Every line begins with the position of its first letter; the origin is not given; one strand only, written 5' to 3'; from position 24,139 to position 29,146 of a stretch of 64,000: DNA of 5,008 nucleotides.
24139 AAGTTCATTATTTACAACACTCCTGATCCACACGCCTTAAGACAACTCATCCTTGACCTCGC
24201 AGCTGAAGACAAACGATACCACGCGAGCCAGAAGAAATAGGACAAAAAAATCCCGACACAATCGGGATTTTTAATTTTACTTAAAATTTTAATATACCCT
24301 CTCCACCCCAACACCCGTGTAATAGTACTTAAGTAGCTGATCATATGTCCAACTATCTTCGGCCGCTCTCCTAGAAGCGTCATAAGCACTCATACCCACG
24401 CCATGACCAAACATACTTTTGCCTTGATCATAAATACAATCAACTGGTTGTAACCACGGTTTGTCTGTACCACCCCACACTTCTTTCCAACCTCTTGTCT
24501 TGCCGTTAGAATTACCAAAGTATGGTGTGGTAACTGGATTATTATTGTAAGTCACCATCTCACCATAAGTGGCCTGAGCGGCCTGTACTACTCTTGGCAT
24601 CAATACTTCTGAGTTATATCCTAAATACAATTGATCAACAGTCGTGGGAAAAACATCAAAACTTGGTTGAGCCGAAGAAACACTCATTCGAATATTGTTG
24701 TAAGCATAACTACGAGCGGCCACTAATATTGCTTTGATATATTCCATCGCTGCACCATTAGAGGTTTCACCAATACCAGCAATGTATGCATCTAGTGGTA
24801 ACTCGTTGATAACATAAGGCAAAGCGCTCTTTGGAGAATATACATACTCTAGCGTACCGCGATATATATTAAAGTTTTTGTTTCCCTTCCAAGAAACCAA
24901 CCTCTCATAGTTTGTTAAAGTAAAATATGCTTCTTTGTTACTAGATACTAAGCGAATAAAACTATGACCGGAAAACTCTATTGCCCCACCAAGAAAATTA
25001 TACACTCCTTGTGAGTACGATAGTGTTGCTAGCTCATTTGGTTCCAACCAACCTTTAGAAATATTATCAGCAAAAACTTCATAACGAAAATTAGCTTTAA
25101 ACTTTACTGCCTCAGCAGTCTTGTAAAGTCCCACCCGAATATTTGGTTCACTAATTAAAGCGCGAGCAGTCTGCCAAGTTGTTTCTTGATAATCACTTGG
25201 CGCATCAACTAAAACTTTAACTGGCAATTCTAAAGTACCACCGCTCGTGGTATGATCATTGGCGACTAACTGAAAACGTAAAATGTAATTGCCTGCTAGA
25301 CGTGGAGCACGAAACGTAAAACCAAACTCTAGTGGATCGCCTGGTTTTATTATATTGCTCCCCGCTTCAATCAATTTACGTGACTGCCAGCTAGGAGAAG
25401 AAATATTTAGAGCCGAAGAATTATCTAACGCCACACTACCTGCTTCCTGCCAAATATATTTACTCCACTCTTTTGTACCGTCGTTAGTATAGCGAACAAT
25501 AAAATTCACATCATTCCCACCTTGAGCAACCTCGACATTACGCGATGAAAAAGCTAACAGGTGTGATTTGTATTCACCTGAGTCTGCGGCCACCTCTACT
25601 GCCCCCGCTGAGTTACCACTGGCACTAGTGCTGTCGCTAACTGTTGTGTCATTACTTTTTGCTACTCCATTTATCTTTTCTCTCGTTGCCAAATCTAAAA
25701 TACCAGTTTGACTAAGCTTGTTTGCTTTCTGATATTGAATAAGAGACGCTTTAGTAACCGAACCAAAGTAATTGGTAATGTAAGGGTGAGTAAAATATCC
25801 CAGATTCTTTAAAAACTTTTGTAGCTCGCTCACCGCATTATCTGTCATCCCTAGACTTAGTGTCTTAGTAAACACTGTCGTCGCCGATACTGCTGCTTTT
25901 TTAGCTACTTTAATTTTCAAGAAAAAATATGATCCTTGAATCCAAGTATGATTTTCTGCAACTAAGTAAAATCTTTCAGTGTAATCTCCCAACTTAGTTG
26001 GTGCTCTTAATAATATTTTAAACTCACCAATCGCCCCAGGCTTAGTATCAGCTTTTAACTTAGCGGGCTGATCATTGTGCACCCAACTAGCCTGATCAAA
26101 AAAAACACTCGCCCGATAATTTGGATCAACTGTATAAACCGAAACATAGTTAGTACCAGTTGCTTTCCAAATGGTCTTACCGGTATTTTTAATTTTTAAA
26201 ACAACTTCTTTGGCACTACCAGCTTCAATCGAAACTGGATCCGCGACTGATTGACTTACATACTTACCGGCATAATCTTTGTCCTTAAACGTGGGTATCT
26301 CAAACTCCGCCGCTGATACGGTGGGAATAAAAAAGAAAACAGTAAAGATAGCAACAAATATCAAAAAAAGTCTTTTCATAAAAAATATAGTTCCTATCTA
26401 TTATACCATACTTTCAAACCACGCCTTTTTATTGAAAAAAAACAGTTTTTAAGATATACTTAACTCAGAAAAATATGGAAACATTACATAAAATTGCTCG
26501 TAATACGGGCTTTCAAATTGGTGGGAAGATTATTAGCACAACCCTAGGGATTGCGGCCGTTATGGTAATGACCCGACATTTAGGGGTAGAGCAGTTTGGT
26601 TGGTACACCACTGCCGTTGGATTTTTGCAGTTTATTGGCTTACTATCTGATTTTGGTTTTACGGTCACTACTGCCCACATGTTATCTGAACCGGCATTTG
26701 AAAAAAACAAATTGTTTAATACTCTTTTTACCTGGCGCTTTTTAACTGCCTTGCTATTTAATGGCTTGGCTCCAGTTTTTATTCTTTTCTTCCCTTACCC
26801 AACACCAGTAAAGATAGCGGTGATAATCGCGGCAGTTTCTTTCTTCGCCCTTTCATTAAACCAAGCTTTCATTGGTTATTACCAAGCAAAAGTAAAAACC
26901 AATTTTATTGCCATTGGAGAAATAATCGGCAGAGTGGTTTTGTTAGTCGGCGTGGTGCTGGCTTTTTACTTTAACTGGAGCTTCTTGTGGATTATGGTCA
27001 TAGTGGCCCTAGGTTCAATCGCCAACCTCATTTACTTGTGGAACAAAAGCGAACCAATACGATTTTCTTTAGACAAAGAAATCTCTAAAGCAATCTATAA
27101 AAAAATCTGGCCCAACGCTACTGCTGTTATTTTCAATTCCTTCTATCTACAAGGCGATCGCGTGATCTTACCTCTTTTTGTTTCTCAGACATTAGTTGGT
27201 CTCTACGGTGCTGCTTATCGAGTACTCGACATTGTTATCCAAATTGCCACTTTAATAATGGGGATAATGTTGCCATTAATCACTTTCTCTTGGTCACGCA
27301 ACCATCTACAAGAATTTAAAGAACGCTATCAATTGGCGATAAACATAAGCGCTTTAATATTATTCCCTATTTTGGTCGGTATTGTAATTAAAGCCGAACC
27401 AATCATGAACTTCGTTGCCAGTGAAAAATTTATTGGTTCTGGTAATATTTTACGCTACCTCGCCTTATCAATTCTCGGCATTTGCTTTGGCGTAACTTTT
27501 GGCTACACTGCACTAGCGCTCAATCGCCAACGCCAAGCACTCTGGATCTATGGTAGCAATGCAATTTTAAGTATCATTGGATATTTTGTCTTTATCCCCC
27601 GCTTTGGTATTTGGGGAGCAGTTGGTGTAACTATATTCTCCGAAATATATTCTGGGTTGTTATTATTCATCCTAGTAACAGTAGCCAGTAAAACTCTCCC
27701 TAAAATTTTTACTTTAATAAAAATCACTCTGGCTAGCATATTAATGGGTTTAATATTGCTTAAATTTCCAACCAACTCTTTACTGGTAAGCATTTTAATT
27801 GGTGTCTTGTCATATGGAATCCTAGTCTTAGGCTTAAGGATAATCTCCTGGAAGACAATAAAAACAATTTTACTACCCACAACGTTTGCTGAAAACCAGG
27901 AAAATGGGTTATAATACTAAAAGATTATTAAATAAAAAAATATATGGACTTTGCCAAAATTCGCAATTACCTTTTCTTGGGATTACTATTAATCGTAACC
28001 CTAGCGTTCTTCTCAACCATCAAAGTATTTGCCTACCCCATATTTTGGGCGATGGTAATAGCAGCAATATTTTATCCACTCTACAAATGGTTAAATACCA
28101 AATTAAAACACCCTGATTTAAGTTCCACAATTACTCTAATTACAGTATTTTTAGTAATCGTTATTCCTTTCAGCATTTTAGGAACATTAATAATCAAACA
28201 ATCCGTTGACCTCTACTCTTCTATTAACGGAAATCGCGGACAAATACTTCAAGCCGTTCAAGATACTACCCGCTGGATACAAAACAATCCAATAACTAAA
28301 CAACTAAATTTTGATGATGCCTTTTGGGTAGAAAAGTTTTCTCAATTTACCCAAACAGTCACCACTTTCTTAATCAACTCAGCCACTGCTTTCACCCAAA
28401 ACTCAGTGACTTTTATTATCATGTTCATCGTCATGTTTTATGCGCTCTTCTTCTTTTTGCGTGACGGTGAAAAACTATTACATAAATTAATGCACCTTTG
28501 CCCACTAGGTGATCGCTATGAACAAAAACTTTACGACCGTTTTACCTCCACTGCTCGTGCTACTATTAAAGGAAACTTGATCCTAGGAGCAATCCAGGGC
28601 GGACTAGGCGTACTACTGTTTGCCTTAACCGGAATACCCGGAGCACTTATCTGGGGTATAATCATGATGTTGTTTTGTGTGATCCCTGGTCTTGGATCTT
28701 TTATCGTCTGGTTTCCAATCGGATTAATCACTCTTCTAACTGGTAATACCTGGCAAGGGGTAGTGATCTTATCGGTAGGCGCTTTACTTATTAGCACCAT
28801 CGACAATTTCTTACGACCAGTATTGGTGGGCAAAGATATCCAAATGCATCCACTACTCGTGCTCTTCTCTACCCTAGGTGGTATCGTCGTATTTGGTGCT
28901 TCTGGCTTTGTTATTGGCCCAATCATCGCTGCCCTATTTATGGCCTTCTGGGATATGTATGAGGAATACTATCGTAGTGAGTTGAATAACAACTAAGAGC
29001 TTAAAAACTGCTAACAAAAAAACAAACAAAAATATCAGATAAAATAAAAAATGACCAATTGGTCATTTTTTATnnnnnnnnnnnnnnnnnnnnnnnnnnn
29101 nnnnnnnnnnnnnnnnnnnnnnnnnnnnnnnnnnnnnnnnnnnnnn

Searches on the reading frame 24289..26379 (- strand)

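Call 11: search_protein_families(library=pfam, proteins=[window:24289-26379:-], max_evalue=0.001)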
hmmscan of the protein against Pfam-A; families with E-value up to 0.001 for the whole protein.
window:24289-26379:- (696 aa): 3 families
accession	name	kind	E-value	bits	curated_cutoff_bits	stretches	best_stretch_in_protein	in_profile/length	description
PF01471.23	PG_binding_1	-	1.5e-13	51.1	23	1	180-235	2-56/57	Putative peptidoglycan binding domain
PF08486.15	SpoIID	-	1.6e-11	45.1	23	1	523-611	7-97/97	Stage II sporulation protein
PF16158.11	N_BRCA1_IG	-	2.3e-10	41.4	28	1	46-158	3-108/108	Ig-like domain from next to BRCA1 gene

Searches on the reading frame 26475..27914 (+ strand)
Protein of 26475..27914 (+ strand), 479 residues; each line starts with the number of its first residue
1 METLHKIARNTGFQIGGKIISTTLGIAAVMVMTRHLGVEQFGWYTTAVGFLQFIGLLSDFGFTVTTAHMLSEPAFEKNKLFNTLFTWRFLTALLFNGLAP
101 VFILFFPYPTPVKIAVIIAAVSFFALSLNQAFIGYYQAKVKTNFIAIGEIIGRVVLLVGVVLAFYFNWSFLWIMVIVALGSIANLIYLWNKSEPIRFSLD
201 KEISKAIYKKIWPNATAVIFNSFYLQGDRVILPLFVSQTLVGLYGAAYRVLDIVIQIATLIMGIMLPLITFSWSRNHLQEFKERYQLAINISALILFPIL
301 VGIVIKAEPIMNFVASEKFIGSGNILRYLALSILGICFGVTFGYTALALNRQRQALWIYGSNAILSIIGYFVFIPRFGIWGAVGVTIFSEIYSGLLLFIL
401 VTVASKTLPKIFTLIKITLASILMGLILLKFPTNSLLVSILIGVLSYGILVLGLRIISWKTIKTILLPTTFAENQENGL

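Call 11: search_protein_families(library=pfam, proteins=[window:26475-27914:+], max_evalue=0.001)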
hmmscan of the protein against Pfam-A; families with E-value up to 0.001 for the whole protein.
window:26475-27914:+ (479 aa): 2 families
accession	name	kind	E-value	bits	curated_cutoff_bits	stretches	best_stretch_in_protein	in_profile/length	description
PF13440.11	Polysacc_synt_3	-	1.8e-19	70.5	23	1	31-320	1-289/293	Polysaccharide biosynthesis protein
PF01943.22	Polysacc_synt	-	9e-15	55.3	28.2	1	8-270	2-271/274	Polysaccharide biosynthesis protein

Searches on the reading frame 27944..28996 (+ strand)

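Call 11: search_protein_families(library=pfam, proteins=[window:27944-28996:+], max_evalue=0.001)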
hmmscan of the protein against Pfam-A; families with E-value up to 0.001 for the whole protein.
window:27944-28996:+ (350 aa): 1 family
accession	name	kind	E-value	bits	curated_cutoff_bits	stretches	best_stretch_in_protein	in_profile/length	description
PF01594.21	AI-2E_transport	-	1.4e-55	189.3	34.3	1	13-339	5-326/327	AI-2E family transporter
